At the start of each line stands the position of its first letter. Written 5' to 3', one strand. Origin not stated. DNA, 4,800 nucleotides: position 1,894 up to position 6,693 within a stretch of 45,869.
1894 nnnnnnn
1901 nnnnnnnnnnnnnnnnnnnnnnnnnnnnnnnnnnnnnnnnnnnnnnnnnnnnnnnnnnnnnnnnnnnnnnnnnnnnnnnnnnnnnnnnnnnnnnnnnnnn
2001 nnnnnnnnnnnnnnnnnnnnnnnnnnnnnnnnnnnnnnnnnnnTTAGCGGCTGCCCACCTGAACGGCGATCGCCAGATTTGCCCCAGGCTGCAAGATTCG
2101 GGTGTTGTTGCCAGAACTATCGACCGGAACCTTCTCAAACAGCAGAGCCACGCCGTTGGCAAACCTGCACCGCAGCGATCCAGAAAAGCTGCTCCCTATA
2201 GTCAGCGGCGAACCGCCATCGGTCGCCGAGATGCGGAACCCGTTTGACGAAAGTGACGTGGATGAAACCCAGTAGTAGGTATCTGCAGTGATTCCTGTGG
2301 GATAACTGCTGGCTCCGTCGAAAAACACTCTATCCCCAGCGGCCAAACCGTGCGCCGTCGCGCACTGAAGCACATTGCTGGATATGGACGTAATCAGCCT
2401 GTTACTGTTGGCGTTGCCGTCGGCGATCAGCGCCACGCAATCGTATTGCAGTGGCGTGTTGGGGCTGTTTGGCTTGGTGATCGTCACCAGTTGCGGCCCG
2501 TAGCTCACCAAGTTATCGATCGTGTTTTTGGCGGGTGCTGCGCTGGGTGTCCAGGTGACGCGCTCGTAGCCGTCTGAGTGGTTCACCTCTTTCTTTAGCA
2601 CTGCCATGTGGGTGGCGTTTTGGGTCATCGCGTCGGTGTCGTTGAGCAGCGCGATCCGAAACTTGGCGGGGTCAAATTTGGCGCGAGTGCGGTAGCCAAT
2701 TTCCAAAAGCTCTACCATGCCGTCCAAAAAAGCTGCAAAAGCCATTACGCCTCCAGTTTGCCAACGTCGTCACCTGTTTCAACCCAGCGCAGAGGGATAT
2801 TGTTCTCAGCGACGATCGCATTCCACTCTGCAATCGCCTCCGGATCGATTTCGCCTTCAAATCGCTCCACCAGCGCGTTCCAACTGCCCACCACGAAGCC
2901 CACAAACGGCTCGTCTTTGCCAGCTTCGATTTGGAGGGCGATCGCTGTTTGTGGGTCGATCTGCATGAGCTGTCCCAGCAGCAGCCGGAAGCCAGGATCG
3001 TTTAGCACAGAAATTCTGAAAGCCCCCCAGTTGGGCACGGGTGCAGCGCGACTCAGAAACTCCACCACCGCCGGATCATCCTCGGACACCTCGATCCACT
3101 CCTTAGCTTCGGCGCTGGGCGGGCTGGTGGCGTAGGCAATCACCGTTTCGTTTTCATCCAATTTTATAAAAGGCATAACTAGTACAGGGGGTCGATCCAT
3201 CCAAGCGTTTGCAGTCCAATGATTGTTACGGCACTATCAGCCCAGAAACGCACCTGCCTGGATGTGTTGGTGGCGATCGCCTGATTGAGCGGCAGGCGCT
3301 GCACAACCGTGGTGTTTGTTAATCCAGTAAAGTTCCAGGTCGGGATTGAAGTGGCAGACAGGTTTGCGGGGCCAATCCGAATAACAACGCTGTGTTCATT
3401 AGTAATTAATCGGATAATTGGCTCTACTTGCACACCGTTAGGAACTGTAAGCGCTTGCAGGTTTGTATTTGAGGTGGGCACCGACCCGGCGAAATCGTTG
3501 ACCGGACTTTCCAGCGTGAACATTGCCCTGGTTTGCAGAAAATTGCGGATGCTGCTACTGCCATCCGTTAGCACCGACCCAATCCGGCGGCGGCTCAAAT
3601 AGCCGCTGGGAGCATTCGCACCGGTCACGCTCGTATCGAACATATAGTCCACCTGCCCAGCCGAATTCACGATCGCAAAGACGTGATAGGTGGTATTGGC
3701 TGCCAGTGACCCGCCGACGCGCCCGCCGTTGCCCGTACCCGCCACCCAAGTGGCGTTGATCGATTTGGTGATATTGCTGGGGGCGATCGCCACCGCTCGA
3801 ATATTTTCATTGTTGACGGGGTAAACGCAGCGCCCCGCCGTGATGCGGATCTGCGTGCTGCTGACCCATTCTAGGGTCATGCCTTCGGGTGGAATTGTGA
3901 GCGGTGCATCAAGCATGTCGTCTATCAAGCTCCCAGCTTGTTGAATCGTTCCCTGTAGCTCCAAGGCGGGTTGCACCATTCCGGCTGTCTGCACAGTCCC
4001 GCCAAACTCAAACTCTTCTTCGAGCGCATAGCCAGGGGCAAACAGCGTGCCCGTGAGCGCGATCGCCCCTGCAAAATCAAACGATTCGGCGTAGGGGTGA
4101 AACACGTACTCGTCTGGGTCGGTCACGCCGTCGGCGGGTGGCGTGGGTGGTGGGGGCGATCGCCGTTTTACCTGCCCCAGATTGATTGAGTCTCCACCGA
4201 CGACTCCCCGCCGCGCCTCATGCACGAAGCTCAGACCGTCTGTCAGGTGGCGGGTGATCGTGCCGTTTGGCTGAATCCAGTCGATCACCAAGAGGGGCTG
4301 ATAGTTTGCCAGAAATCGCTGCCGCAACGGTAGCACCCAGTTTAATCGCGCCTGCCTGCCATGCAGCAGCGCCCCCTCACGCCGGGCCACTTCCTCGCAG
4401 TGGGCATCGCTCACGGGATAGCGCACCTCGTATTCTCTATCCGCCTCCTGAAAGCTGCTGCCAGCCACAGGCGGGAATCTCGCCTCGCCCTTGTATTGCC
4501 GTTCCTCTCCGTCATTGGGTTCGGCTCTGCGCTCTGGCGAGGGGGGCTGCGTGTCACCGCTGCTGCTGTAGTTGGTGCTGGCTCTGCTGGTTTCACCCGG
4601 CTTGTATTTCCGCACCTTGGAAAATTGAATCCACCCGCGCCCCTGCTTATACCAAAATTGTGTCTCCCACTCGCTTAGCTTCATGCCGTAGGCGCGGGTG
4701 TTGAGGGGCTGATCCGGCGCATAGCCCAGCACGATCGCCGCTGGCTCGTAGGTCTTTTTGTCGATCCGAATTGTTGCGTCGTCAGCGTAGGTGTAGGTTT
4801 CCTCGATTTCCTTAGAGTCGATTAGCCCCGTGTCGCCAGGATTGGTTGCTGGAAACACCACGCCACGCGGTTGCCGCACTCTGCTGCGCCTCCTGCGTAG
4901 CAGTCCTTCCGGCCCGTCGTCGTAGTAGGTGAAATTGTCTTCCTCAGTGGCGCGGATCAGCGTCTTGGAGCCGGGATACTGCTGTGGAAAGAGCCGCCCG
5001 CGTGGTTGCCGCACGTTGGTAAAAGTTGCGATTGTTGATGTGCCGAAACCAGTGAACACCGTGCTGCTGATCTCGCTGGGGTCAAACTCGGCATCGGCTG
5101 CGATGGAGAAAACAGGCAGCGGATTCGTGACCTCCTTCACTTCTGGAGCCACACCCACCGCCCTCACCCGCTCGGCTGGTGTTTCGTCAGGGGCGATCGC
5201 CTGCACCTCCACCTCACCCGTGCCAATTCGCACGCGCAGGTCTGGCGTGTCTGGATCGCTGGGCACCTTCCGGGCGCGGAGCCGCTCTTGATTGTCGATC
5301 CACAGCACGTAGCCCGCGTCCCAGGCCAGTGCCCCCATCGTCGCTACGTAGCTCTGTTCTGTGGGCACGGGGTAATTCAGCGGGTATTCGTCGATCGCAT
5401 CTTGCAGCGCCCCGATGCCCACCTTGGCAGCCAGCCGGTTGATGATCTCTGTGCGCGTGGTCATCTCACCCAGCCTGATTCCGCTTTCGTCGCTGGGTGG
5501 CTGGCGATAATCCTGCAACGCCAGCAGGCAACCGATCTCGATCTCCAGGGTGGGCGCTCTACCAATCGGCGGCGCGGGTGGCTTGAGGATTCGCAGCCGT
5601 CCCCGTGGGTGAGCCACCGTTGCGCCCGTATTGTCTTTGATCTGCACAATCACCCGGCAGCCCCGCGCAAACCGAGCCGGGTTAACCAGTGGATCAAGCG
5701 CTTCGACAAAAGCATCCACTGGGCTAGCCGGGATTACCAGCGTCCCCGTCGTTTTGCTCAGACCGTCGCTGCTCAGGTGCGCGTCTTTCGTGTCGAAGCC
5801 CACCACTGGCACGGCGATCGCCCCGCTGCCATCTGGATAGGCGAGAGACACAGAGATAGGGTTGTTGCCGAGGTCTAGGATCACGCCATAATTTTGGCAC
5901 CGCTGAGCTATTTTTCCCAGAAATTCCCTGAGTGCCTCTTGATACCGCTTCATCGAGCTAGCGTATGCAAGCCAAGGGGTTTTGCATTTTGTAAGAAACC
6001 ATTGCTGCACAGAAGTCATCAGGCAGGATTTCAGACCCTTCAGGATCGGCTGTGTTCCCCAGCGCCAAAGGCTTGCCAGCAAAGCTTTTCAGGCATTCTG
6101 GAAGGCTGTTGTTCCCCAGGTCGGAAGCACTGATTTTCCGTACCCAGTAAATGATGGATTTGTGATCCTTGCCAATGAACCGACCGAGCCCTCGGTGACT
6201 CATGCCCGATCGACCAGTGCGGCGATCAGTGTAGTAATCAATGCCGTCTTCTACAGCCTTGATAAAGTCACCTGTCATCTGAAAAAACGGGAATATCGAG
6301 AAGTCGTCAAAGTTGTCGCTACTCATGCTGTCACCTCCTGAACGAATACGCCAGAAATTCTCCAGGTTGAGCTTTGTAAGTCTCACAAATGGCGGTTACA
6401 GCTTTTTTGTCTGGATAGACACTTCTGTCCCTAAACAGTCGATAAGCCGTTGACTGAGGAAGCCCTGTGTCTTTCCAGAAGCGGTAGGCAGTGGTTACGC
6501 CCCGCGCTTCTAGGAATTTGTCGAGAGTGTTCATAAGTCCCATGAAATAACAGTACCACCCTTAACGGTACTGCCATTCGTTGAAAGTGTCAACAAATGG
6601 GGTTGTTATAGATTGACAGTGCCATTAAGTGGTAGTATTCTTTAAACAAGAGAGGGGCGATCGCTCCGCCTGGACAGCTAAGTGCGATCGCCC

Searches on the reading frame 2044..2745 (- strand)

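Call 6: search_protein_families(library=phrogs, proteins=[window:2044-2745:-], max_evalue=0.01)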
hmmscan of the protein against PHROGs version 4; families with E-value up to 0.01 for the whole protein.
window:2044-2745:- (233 aa): 1 family
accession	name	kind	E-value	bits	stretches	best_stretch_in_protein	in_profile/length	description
phrog_4711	-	unknown function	0.0041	17.8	1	128-191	113-171/296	-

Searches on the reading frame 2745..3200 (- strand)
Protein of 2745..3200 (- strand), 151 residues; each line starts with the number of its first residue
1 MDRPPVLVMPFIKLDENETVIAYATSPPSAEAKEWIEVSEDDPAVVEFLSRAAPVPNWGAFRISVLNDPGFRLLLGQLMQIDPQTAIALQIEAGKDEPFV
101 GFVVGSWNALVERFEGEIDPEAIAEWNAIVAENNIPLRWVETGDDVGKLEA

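Call 6: search_protein_families(library=phrogs, proteins=[window:2745-3200:-], max_evalue=0.01)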
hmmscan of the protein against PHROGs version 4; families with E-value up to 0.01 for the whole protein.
window:2745-3200:- (151 aa): 1 family
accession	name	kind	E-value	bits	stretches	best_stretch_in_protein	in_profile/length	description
phrog_28130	-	unknown function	0.0029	18.5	1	46-141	65-158/162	-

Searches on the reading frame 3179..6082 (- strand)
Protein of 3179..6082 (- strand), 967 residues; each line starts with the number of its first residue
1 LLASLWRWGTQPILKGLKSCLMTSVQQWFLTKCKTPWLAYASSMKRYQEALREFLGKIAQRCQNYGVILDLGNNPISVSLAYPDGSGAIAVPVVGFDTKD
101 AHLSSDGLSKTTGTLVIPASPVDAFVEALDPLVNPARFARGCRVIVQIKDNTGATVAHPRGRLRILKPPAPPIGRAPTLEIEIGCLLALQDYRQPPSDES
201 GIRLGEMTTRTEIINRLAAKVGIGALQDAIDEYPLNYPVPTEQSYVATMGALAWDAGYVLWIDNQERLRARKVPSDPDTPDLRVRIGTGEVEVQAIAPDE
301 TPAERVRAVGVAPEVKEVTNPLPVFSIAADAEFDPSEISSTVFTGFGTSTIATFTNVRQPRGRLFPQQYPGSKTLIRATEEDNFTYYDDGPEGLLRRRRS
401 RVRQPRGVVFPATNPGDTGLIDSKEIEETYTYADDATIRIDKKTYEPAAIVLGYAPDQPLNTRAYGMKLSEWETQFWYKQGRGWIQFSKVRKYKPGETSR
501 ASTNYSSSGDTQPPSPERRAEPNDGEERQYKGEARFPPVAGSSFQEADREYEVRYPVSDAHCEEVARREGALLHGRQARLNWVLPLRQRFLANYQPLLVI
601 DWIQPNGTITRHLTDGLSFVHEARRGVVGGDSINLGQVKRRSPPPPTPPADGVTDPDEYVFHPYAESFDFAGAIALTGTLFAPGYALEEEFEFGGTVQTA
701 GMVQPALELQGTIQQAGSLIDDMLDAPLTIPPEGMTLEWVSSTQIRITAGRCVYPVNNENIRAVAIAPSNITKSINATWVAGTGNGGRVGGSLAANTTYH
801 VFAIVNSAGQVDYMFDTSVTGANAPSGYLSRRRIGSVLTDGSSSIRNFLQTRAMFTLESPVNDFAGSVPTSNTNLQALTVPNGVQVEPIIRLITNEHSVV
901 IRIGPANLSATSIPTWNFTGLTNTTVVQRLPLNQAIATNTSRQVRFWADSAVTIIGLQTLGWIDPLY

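Call 4: search_protein_families(library=pfam, proteins=[window:3179-6082:-], max_evalue=0.01)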
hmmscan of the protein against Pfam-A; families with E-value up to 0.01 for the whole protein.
window:3179-6082:- (967 aa): 0 families

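Call 5: search_protein_families(library=phrogs, proteins=[window:3179-6082:-], max_evalue=0.01)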
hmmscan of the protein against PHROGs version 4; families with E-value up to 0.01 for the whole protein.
window:3179-6082:- (967 aa): 0 families

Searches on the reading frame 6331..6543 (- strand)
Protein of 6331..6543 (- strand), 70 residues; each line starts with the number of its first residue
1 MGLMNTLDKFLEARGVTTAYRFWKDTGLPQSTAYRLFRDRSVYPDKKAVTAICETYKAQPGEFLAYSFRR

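Call 69: search_protein_families(library=pfam, proteins=[window:6331-6543:-], max_evalue=1)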
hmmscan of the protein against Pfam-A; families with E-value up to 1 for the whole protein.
window:6331-6543:- (70 aa): 3 families
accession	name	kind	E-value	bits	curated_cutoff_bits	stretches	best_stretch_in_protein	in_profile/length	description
PF13443.12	HTH_26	-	2.6e-09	37.6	22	1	7-66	2-60/63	Cro/C1-type HTH DNA-binding domain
PF13560.12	HTH_31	-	0.01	16.6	27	1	12-62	11-60/64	Helix-turn-helix domain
PF09339.16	HTH_IclR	-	0.13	12.5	22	1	25-36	27-38/52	IclR helix-turn-helix domain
